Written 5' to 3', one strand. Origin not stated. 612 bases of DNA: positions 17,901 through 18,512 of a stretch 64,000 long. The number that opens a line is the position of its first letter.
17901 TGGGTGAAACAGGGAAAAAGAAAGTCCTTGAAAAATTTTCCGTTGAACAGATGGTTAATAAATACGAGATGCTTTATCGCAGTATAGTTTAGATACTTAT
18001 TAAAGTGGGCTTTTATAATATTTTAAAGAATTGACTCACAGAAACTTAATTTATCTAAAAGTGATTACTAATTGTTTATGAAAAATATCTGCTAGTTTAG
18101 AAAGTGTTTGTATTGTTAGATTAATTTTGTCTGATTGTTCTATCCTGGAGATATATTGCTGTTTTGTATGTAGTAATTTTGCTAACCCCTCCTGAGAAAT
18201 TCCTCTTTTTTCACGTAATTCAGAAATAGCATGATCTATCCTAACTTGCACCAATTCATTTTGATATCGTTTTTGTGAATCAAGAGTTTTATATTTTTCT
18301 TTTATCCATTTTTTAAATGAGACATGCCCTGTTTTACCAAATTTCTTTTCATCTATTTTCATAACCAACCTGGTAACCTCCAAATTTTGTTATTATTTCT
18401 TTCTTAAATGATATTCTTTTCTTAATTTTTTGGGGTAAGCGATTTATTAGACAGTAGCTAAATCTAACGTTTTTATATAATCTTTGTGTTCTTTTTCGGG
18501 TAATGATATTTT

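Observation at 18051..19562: HigB/HigA followed by an uncharacterised 127-aa protein plus XRE regulator, a possible second TA-like pair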

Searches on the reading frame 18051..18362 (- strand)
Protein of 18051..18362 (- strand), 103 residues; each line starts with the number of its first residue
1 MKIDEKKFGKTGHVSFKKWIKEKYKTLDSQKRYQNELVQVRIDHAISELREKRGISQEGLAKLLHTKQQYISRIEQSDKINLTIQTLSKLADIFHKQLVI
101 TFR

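Call 3: search_protein_families(library=pfam, proteins=[window:18051-18362:-], max_evalue=1)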
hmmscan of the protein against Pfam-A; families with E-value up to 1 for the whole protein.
window:18051-18362:- (103 aa): 9 families
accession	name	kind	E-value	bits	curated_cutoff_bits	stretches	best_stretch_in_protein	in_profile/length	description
PF01381.28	HTH_3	-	8.2e-13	48.6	23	1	46-96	1-50/55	Helix-turn-helix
PF13560.12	HTH_31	-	2.7e-07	31.2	27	1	48-94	8-54/64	Helix-turn-helix domain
PF12844.13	HTH_19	-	2e-05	24.9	30.2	1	46-94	4-51/64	Helix-turn-helix domain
PF13443.12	HTH_26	-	0.00026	21.6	22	1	46-95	2-51/63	Cro/C1-type HTH DNA-binding domain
PF00538.25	Linker_histone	-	0.00047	20.8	22.4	1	42-87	8-53/74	linker histone H1 and H5 family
PF13413.12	HTH_25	-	0.00065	19.9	24.6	1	48-78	4-34/62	Helix-turn-helix domain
PF13744.12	HTH_37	-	0.0057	16.9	27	1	34-91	11-68/80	Helix-turn-helix domain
PF01047.28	MarR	-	0.022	15.1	24.6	1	45-74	8-37/59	MarR family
PF20306.3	Sp-DndD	-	0.15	12.6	27.2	1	45-70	5-30/51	Small protein found in certain Dnd DNA modification systems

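Call 4: search_protein_families(library=ncbifam, proteins=[window:18051-18362:-], max_evalue=1)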
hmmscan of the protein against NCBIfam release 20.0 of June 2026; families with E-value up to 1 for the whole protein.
window:18051-18362:- (103 aa): 18 families
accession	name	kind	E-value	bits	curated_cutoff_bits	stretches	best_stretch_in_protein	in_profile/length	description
TIGR03070.1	couple_hipB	subfamily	1.4e-06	28.2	71.65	1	44-94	5-54/58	type II toxin-antitoxin system Y4mF family antitoxin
TIGR00270.2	TIGR00270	equivalog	1.3e-05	25.1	110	1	26-94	61-127/159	multiprotein bridging factor aMBF1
NF007408.0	PRK09943.1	equivalog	1.4e-05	24.8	211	1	43-99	9-64/185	HTH-type transcriptional regulator PuuR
NF038139.1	Reg_Aceta_RamB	equivalog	0.00014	20.6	700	1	46-95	7-55/465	acetate metabolism transcriptional regulator RamB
TIGR03830.1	CxxCG_CxxCG_HTH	subfamily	0.00015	21.6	61.8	1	29-81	53-106/127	type II TA system antitoxin MqsA family protein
NF058600.1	TransRegSco1979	equivalog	0.00027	20.1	350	1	39-93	6-59/280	Sco1979 family transcriptional regulator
NF041951.1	phage_RstR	subfamily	0.00043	20.5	80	1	42-95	3-55/108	RstR family transcriptional repressor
NF006015.0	PRK08154.1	subfamily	0.00047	19.4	204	1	24-98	13-86/314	anaerobic benzoate catabolism transcriptional regulator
NF003162.0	PRK04140.1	equivalog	0.0011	18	263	1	40-99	124-183/317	transcriptional regulator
TIGR00721.1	tfx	subfamily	0.0013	18.6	60.25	1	47-85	15-54/137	Tfx family DNA-binding protein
NF046032.1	TransRegSlrRBacil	equivalog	0.0036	17.4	250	1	45-94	5-54/149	HTH-type transcriptional regulator SlrR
NF003055.0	PRK03975.1-2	equivalog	0.0038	17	122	1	46-88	17-60/140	putative transcriptional regulator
TIGR02612.1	mob_myst_A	hypoth_equivalog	0.004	17.1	122.6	1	35-101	19-86/150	mobile mystery protein A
NF007271.0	PRK09726.1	equivalog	0.01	15.8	79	1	43-90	14-60/88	type II toxin-antitoxin system antitoxin HipB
NF041454.1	FspA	equivalog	0.026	15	120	1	1-96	1-93/138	flagellum-secreted nonflagellar protein FspA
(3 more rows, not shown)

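Call 6: search_protein_families(library=padloc, proteins=[window:18051-18362:-], max_evalue=1)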
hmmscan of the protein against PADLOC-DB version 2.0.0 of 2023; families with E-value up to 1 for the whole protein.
window:18051-18362:- (103 aa): 15 families
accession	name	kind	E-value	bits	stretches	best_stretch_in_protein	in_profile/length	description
PDLC02926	HTH_VI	-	6.5e-10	37.1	1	42-95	2-54/92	-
PDLC03665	Control_protein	-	1.3e-07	29.7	1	38-91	5-58/77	control protein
PDLC04142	capH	-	6.8e-07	28.3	1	42-96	7-60/103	capH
PDLC04760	PDC-M64C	-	4.1e-06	25.1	1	38-100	23-84/93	-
PDLC03666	Control_protein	-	0.00011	20.5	1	40-98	5-62/77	control protein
PDLC03668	Control_protein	-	0.00018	20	1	41-89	8-55/79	control protein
PDLC03536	REase_II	-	0.00043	18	1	42-95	11-63/237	Type II restriction enzyme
PDLC03664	Control_protein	-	0.00049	18.5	1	40-92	12-63/74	control protein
PDLC04759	PDC-M64B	-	0.0005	18.1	1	35-101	20-85/135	-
PDLC04758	PDC-M64B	-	0.00055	18.4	1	40-99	29-87/123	-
PDLC04762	PDC-M64C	-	0.00066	17.7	1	20-96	7-81/97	-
PDLC03952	RmrA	-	0.0028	14.6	1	36-95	17-75/395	-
PDLC04775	PDC-M69A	-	0.0033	15.9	1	42-95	8-60/113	-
PDLC03949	RmrA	-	0.012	12.6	1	50-94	11-54/363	-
PDLC03671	Control_protein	-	0.013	13.7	1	48-93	21-65/84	control protein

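Call 7: search_protein_families(library=phrogs, proteins=[window:18051-18362:-], max_evalue=1)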
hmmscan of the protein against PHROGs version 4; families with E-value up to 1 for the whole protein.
window:18051-18362:- (103 aa): 25 families
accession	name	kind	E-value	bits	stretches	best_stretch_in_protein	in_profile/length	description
phrog_1373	-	transcription regulation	1.9e-13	51.7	1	21-102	42-123/166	transcriptional regulator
phrog_8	-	transcription regulation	5.3e-11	43.6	1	5-95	47-129/346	transcriptional regulator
phrog_5823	-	transcription regulation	6e-08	33.2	1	41-96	6-61/404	transcriptional regulator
phrog_3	-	transcription regulation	6.3e-08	33.8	1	37-95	84-138/430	transcriptional repressor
phrog_7241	-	transcription regulation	2.3e-06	28.6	1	29-94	47-113/122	transcriptional regulator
phrog_2339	-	DNA, RNA and nucleotide metabolism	2.8e-06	28.3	1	28-100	12-84/98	HTH DNA binding protein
phrog_2439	-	transcription regulation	2.2e-05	24.5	1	45-95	11-60/367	transcriptional regulator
phrog_6831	-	transcription regulation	2.6e-05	25.1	1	43-96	8-60/68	transcriptional regulator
phrog_2104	-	unknown function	4.9e-05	24.5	1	42-79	40-77/103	-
phrog_9908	-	DNA, RNA and nucleotide metabolism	8e-05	22.9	1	34-94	6-65/282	DNA binding protein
phrog_34341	-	transcription regulation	0.00093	20.5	1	18-77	51-107/122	transcriptional regulator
phrog_1124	-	transcription regulation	0.0032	18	1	40-97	7-62/177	transcriptional regulator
phrog_35195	-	unknown function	0.0054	17.4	1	42-95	3-56/159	-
phrog_147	-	transcription regulation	0.0076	17.6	1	42-96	5-61/100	transcriptional regulator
phrog_38027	-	transcription regulation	0.021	15.9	1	47-93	74-119/143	transcriptional repressor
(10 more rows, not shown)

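Call 77: search_solved_structures(query=window:18051-18362:-, max_evalue=0.01)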
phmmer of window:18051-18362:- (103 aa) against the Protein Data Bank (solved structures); distinct sequences matched with E-value up to 0.01: 8.
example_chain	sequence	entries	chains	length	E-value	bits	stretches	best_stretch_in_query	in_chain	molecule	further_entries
2b5a_A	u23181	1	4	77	0.0017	21.9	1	40-90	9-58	C.BclI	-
4f8d_A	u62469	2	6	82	0.0068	20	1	40-90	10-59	Regulatory protein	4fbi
4i6t_A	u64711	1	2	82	0.0071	19.9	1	40-90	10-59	Regulatory protein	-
3clc_A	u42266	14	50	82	0.0071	19.9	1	40-90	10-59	Regulatory protein | R-M CONTROLLER PROTEIN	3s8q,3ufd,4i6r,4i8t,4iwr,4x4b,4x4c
1utx_A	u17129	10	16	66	0.0074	19.9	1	46-96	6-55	CYLR2 | cytolysin regulator 2 | PUTATIVE TRANSCRIPTION REGULATOR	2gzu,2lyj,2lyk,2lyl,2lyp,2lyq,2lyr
3g5g_A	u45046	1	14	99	0.0091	19.6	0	38-90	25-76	Regulatory protein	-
4fn3_A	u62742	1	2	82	0.0095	19.5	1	40-90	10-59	Regulatory protein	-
2xiu_A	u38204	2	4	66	0.0096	19.5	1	46-94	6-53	CYLR2 | CYLR2 SYNONYM CYTOLYSIN REPRESSOR 2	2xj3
